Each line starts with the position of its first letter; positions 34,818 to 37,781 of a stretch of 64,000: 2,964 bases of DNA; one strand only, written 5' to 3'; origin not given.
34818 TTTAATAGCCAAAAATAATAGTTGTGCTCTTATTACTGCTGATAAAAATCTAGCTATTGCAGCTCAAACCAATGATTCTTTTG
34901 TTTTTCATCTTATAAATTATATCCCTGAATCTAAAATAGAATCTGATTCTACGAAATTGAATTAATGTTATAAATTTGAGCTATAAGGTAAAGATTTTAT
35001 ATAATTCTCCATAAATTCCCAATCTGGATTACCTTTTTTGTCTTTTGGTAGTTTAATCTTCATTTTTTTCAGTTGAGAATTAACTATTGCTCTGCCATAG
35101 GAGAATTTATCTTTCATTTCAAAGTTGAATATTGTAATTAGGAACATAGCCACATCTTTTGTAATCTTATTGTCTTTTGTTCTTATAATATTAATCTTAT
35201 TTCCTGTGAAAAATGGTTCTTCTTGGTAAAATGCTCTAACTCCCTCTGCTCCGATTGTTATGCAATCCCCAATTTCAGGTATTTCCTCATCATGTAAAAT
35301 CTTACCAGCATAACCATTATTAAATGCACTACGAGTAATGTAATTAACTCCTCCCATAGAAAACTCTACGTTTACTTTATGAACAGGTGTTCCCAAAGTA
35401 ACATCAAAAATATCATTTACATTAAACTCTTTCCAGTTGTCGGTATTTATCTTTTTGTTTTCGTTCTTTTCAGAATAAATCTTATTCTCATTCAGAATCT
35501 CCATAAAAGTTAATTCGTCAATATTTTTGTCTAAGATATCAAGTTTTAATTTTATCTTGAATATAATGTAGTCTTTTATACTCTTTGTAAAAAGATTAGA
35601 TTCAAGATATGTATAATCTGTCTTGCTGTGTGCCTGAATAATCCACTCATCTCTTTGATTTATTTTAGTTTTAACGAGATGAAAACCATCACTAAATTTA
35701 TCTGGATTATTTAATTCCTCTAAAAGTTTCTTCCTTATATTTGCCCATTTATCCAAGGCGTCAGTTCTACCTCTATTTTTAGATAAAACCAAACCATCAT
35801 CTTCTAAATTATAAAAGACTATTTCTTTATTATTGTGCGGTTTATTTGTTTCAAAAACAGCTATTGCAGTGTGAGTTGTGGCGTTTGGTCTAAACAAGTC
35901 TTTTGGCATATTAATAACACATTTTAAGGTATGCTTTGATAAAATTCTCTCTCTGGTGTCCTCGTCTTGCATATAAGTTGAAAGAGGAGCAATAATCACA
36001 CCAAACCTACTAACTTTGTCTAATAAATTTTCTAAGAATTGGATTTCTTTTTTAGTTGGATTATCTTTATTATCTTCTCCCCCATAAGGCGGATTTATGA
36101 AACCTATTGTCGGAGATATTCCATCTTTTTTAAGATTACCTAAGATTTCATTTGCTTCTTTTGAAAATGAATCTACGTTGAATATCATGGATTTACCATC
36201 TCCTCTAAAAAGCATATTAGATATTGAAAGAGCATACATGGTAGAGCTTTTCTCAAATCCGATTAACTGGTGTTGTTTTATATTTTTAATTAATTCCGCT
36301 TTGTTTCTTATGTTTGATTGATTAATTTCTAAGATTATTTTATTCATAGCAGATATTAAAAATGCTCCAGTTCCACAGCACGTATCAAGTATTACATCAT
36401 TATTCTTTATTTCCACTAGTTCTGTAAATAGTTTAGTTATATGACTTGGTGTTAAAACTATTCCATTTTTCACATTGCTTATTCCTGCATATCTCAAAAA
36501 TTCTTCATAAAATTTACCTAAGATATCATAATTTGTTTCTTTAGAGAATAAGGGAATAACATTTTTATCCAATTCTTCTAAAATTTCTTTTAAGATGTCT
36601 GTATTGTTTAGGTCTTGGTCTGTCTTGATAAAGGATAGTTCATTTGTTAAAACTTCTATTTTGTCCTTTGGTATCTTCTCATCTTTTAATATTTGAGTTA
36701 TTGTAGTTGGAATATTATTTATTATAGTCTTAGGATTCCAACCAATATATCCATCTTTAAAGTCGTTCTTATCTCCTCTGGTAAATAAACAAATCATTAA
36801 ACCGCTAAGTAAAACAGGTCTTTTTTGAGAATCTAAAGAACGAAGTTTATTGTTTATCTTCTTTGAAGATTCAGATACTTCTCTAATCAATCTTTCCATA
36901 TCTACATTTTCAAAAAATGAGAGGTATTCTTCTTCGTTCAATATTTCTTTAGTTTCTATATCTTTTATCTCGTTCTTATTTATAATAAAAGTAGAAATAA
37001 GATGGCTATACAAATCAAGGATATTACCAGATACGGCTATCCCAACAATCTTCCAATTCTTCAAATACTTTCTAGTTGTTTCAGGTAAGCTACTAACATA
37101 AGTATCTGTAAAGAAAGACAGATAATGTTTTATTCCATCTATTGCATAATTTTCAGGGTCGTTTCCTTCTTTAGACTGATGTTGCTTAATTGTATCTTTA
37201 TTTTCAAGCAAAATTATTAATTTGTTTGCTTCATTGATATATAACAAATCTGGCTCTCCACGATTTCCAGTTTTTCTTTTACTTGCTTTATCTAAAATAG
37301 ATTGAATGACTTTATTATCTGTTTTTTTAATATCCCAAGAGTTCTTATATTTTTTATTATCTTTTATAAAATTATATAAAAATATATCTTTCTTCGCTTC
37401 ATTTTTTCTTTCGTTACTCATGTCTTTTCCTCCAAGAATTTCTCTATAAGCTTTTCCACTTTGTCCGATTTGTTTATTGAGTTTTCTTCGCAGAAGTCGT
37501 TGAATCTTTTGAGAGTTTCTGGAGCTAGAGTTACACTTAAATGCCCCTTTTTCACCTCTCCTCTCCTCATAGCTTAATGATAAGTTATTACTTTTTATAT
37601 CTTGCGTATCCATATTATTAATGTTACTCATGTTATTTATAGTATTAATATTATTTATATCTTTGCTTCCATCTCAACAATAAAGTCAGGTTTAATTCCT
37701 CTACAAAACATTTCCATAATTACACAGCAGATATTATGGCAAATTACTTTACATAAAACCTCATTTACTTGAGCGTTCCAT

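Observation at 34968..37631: Single-chain Type IIG (MmeI-like) restriction-modification enzyme with its own TRD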

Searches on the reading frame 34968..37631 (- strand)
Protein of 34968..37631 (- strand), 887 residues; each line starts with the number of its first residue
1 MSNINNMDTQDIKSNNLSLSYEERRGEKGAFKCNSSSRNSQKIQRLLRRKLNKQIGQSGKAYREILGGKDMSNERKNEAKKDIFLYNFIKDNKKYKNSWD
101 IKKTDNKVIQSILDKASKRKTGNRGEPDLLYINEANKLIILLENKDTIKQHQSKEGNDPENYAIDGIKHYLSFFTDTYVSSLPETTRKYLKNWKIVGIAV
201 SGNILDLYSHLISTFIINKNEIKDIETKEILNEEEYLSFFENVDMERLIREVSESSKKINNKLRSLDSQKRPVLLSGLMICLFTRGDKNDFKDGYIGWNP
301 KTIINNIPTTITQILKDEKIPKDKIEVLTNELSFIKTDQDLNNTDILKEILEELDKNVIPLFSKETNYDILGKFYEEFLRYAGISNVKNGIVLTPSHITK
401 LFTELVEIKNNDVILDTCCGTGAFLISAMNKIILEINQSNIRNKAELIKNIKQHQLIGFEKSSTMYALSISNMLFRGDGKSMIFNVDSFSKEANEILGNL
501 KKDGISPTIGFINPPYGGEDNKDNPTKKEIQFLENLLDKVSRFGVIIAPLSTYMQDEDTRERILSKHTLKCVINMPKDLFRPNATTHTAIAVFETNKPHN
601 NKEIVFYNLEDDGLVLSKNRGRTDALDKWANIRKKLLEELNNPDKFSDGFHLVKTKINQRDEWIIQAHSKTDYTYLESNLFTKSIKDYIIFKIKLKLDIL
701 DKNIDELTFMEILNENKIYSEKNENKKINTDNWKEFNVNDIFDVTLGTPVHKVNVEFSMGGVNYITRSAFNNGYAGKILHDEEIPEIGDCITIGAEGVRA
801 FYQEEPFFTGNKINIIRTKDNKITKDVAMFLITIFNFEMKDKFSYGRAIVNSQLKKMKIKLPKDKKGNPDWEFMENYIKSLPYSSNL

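Call 3: search_protein_families(library=pfam, proteins=[window:34968-37631:-], max_evalue=0.1)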
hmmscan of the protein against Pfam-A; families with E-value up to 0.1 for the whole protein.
window:34968-37631:- (887 aa): 4 families
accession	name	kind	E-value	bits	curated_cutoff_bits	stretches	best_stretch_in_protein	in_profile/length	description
PF02384.22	N6_Mtase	-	3.1e-27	96.1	20.4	1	367-617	2-254/311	N-6 DNA Methylase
PF20473.4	MmeI_Mtase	-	0.0044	16.7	27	0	412-462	21-71/259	MmeI, DNA-methyltransferase domain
PF01170.24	UPF0020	-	0.007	16.5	22.3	1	402-473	20-96/197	RMKL-like, methyltransferase domain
PF13812.12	PPR_3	-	0.031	14.8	25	0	491-509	32-50/63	Pentatricopeptide repeat domain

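Call 4: search_protein_families(library=ncbifam, proteins=[window:34968-37631:-], max_evalue=0.1)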
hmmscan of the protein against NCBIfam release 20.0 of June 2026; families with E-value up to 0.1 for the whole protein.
window:34968-37631:- (887 aa): 3 families
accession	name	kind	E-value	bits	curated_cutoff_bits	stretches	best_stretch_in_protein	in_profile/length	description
NF047738.1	antiphage_MADS2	equivalog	1.1e-10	40.4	720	1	365-495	288-427/654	methylation-associated defense system DNA methyltransferase MAD2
TIGR01177.1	TIGR01177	hypoth_equivalog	0.0099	15.2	316.55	1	398-428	170-200/330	TIGR01177 family methyltransferase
TIGR03534.1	RF_mod_PrmC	equivalog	0.016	14.7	199.1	1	407-518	83-168/253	peptide chain release factor N(5)-glutamine methyltransferase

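Call 5: search_protein_families(library=padloc, proteins=[window:34968-37631:-], max_evalue=0.1)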
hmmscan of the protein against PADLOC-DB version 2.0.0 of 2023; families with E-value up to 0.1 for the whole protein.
window:34968-37631:- (887 aa): 20 families
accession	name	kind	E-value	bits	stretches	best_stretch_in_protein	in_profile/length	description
PDLC03602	REase_MTase_IIG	-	2.4e-51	173.1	1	83-695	10-621/637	Type IIG restriction enzyme-methyltransferase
PDLC03608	REase_MTase_IIG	-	3.6e-51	172.5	1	95-694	24-611/614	Type IIG restriction enzyme-methyltransferase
PDLC03616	REase_MTase_IIG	-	1.9e-43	146.9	1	310-620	311-619/721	Type IIG restriction enzyme-methyltransferase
PDLC03021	MTase_I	-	3.9e-41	139.4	1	298-622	77-402/491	Type I methyltransferase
PDLC03619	REase_MTase_IIG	-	3.5e-30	103.4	1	465-693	1-246/274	Type IIG restriction enzyme-methyltransferase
PDLC04134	mad2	-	2.2e-21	74.2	1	114-613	30-463/492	mads_2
PDLC03025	MTase_I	-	7.6e-20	69.1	1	322-609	99-383/569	Type I methyltransferase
PDLC03591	Specificity_II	-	7.4e-19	65.9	1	733-880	7-153/341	Type II specificity subunit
PDLC03036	MTase_I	-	4.4e-14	49.8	1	335-524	165-345/635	Type I methyltransferase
PDLC03035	MTase_I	-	3.8e-13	46.9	1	343-499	127-274/653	Type I methyltransferase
PDLC03026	MTase_I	-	2.1e-12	45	1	334-621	90-384/487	Type I methyltransferase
PDLC03031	MTase_I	-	4.1e-09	33.2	1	369-502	163-285/834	Type I methyltransferase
PDLC03218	MTase_II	-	1.3e-07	28.6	1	367-518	244-384/532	Type II methyltransferase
PDLC03028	MTase_I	-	2.8e-07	27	1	338-475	846-981/1236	Type I methyltransferase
PDLC03039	MTase_I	-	2.6e-05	20.6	1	337-433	117-212/708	Type I methyltransferase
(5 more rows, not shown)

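Call 6: search_solved_structures(query=window:34968-37631:-, max_evalue=1, show_alignments=2)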
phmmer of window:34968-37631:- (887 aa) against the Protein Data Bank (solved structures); distinct sequences matched with E-value up to 1: 9.
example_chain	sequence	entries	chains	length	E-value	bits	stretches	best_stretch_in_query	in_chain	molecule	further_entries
5ybb_A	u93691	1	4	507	1e-12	50.1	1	360-729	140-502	Type I restriction-modification system methyltransferase subunit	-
2okc_A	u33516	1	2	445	1.4e-08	36.4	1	367-643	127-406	Type I restriction enzyme StySJI M protein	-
3ufb_A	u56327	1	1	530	7.4e-08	34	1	346-598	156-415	Type I restriction-modification system methyltransferase subunit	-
7vru_A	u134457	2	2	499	0.0026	19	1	359-432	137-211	Site-specific DNA-methyltransferase (adenine-specific)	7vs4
7vru_B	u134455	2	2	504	0.0037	18.5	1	346-431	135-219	Site-specific DNA-methyltransferase (adenine-specific)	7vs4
5fa8_A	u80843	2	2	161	0.15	13.1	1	392-455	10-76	Ribosomal protein L11 methyltransferase, putative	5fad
2y7c_B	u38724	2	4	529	0.35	12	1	369-585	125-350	TYPE I RESTRICTION ENZYME ECOKI M PROTEIN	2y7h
5y9h_A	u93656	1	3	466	0.35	12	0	723-755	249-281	SafD,Putative outer membrane protein,Putative outer membrane protein,Putative outer membra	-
2ar0_A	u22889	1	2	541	0.37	11.9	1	369-585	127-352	Type I restriction enzyme EcoKI M protein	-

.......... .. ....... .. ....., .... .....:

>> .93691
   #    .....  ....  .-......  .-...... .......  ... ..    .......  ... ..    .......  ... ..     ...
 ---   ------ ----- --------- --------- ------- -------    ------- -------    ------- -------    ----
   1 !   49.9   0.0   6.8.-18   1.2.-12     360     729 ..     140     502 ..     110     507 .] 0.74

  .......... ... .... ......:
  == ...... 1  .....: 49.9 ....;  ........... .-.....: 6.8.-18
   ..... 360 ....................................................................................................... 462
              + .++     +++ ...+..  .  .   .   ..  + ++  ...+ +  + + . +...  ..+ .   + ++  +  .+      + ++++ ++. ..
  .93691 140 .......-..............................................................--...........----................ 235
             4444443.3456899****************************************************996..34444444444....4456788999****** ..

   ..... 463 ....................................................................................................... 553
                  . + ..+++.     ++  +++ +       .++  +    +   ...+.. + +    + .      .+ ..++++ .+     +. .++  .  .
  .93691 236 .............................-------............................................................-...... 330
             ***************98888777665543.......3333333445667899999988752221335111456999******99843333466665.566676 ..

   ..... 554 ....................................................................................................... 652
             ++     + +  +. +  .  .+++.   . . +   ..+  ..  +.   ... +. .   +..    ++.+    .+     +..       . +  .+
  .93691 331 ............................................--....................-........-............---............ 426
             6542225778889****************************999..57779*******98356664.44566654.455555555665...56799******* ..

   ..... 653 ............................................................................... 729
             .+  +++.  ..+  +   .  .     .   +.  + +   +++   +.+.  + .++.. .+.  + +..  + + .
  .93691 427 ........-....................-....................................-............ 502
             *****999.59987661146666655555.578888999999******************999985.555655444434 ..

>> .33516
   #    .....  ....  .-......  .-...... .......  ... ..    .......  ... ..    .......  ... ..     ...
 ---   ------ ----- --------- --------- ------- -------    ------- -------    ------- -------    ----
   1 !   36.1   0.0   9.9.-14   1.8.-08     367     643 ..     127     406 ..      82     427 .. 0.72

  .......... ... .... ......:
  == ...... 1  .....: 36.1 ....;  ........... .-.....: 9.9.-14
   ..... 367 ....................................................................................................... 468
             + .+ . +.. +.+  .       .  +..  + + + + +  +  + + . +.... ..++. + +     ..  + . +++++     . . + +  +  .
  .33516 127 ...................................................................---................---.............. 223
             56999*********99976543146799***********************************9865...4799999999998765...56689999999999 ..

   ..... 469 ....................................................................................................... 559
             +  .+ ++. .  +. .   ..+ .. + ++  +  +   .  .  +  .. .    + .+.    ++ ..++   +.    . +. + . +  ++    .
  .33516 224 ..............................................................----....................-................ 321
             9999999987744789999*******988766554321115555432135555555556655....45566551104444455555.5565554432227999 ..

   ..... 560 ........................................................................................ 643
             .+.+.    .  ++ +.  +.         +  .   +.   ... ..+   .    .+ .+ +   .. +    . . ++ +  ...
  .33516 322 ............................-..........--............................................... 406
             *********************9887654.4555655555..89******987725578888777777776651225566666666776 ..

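Call 12: find_homologous_proteins(query=window:34968-37631:-, max_evalue=0.00001)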
Query window:34968-37631:- (887 aa): 1489 proteins with E <= 0.00001 among 8000 candidates; the best 120 are listed.
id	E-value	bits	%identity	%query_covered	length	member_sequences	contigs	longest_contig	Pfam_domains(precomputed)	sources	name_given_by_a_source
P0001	0.0e+0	1954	100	100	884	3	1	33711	PF02384.23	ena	-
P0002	0.0e+0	1248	71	92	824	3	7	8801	PF02384.23,PF01420.26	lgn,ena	-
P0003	0.0e+0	1233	70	92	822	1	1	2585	PF02384.23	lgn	-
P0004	0.0e+0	1208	83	73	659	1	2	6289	PF02384.23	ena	-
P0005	0.0e+0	1208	83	73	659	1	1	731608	PF02384.23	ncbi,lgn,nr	ncbi:MAG: N-6 DNA methylase [Candidatus Woesearchaeota archaeon]|nr:N-6 DNA methylase [Candidatus Wo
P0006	0.0e+0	1207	68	92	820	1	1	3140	PF02384.23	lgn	-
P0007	0.0e+0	1204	83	73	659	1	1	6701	PF02384.23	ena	-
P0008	0.0e+0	1196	82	74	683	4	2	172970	PF02384.23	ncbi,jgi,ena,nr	ncbi:MAG TPA: N-6 DNA methylase [Candidatus Nanoarchaeia archaeon]|nr:N-6 DNA methylase [Candidatus 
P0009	0.0e+0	1170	81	74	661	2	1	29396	PF02384.23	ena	-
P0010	0.0e+0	1170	65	93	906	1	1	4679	PF02384.23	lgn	-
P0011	0.0e+0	1165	66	92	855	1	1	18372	PF02384.23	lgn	-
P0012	0.0e+0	1164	81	73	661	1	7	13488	PF02384.23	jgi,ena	-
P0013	0.0e+0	1144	79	73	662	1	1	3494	PF02384.23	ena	-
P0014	0.0e+0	1142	79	73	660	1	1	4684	PF02384.23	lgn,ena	-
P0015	0.0e+0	1133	78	73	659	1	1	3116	PF02384.23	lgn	-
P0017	0.0e+0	1060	60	92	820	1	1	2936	PF02384.23,PF20473.5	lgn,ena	-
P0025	0.0e+0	1026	59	92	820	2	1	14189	PF02384.23,PF20473.5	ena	-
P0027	0.0e+0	1022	58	92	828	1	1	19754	PF02384.23,PF20473.5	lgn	-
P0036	3.9e-296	1003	57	92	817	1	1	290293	PF02384.23,PF20473.5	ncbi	-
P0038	7.1e-296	1002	70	73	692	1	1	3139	PF02384.23,PF20473.5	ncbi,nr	ncbi:MAG: N-6 DNA methylase [archaeon]|nr:N-6 DNA methylase [archaeon]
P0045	5.0e-294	996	57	92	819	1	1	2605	PF02384.23,PF20473.5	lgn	-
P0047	9.6e-293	991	57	92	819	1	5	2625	PF02384.23,PF20473.5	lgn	-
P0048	9.8e-293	991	57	92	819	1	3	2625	PF02384.23,PF20473.5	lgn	-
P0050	6.5e-292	989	57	92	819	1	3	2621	PF02384.23,PF20473.5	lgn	-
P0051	6.6e-292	989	57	92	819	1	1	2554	PF02384.23,PF20473.5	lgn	-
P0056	3.0e-291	986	58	92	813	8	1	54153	PF02384.23,PF01420.26,PF20473.5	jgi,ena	-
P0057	5.1e-291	986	58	92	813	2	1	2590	PF02384.23,PF01420.26,PF20473.5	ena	-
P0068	1.1e-287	975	66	73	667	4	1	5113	PF02384.23,PF20473.5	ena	-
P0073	3.6e-286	970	66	73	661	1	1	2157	PF02384.23,PF20473.5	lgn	-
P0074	1.2e-285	968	56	92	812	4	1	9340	PF02384.23,PF01170.25,PF01420.26,PF20473.5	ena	-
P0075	1.3e-285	968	57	92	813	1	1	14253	PF02384.23,PF01420.26,PF20473.5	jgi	-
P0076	2.1e-285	967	57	92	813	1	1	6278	PF02384.23,PF01420.26,PF20473.5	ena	-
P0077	7.5e-285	965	57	92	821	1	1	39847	PF02384.23,PF20473.5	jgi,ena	-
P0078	1.6e-284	964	57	92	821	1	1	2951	PF02384.23,PF01170.25,PF20473.5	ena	-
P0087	2.0e-282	957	56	92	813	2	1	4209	PF02384.23,PF01420.26,PF20473.5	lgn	-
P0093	1.7e-280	951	56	92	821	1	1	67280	PF02384.23,PF20473.5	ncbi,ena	-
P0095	3.5e-280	950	55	92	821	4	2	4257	PF02384.23,PF20473.5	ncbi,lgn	ncbi:MAG: N-6 DNA methylase [bacterium]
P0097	3.7e-279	946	56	92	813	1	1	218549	PF02384.23,PF20473.5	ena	-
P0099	5.0e-279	946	67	72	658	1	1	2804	PF02384.23,PF20473.5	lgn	-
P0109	1.2e-277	941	56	92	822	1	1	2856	PF02384.23,PF01170.25,PF01420.26,PF20473.5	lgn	-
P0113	8.1e-277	939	56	92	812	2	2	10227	PF02384.23,PF01170.25,PF01420.26,PF20473.5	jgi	jgi:type I restriction enzyme M protein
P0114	1.4e-276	938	55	92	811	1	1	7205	PF02384.23,PF01170.25,PF01420.26,PF20473.5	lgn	-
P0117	6.1e-276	936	55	92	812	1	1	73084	PF02384.23,PF01420.26,PF20473.5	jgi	-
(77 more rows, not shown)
